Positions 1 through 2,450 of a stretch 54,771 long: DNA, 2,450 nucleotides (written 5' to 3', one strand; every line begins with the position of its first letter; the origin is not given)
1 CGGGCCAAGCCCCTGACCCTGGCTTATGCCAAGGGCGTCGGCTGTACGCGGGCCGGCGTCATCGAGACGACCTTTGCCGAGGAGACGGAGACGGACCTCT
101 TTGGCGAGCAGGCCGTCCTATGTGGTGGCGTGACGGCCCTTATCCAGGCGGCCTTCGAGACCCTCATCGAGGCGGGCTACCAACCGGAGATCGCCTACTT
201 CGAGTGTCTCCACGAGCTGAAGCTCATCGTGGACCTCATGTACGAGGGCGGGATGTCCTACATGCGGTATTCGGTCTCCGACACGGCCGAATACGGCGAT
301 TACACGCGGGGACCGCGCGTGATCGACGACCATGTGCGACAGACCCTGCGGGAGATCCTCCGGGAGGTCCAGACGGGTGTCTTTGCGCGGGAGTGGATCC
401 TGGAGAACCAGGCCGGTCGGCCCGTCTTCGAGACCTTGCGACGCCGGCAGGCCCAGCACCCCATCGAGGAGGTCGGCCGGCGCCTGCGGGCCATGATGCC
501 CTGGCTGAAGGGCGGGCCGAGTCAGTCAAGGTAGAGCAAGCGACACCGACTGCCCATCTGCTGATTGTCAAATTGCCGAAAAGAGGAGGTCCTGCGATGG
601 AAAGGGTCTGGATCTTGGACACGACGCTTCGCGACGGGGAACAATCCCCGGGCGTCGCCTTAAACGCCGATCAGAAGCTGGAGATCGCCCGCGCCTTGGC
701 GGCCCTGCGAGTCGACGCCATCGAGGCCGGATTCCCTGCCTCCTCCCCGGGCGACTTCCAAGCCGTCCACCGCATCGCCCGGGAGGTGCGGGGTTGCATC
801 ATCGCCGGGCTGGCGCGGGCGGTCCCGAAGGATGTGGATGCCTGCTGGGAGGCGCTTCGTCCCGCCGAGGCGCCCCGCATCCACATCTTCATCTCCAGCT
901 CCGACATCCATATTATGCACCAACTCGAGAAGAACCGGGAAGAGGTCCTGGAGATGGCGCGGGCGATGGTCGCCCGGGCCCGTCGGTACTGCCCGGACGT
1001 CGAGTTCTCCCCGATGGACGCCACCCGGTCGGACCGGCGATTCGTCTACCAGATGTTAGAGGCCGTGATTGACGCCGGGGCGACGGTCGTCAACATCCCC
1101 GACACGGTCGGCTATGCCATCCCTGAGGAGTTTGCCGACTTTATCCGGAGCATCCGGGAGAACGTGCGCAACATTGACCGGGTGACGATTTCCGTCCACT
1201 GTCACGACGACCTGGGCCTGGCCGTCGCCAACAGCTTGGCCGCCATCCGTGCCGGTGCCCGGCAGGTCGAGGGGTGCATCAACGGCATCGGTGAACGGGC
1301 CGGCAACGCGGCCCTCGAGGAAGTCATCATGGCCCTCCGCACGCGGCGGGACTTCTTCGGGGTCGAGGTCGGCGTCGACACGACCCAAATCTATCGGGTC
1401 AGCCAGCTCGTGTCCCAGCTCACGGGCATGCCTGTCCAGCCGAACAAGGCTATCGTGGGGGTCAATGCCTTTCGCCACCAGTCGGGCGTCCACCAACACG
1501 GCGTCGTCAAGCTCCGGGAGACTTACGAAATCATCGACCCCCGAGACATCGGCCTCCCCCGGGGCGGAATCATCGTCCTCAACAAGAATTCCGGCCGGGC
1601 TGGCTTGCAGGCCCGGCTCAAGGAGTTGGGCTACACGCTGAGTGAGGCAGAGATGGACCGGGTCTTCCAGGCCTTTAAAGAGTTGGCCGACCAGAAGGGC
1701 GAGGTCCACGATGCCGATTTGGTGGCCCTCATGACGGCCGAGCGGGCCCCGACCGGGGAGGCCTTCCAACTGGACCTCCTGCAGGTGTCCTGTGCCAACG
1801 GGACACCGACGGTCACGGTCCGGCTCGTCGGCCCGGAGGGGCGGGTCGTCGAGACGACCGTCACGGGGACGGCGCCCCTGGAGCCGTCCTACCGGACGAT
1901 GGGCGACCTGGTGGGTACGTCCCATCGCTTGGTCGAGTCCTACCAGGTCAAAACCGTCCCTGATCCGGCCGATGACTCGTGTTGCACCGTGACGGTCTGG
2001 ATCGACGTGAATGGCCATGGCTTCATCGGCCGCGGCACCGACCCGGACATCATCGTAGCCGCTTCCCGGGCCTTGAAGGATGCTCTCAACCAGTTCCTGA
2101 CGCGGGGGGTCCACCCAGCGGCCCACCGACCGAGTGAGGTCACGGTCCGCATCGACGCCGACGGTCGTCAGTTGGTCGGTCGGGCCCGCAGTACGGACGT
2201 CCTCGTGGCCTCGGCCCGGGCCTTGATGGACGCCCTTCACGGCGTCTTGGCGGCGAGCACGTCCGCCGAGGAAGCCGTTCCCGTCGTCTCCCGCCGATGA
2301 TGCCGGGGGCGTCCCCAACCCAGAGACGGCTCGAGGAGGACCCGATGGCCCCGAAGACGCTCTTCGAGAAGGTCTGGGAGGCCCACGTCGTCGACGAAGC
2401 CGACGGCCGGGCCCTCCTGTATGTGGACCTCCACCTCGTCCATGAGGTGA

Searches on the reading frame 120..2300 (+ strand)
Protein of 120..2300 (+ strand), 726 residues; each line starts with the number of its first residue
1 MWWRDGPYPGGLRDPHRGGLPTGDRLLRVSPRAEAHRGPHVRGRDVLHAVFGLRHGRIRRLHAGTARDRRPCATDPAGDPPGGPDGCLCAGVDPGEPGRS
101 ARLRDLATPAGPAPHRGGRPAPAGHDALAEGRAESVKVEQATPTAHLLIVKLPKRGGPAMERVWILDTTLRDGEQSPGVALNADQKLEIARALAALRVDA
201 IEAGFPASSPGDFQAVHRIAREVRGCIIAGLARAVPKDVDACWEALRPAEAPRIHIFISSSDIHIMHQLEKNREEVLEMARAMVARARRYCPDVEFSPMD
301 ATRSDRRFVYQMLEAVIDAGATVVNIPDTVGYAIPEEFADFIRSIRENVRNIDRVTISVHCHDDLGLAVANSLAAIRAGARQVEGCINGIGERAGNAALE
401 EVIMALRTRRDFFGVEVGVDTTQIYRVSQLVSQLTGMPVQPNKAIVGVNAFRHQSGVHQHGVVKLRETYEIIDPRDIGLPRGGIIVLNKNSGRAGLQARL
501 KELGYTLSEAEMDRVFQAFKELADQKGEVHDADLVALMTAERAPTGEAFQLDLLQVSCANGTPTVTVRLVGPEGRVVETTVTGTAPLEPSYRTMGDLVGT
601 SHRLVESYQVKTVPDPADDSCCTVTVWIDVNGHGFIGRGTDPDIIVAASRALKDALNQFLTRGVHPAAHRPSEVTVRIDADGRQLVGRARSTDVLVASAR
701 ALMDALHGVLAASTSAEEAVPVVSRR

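Call 54: search_protein_families(library=pfam, proteins=[window:120-2300:+], max_evalue=0.00001)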
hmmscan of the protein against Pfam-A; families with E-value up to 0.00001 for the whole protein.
window:120-2300:+ (726 aa): 3 families
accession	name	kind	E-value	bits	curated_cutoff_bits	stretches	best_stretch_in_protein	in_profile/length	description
PF00682.25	HMGL-like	-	6.6e-93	311.3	29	1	163-431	2-260/260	HMGL-like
PF22617.1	HCS_D2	-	2.6e-25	89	27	1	445-526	1-81/82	Homocitrate synthase post-HMGL domain-like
PF08502.15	LeuA_dimer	-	9.2e-23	81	24.9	1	528-659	1-130/131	LeuA allosteric (dimerisation) domain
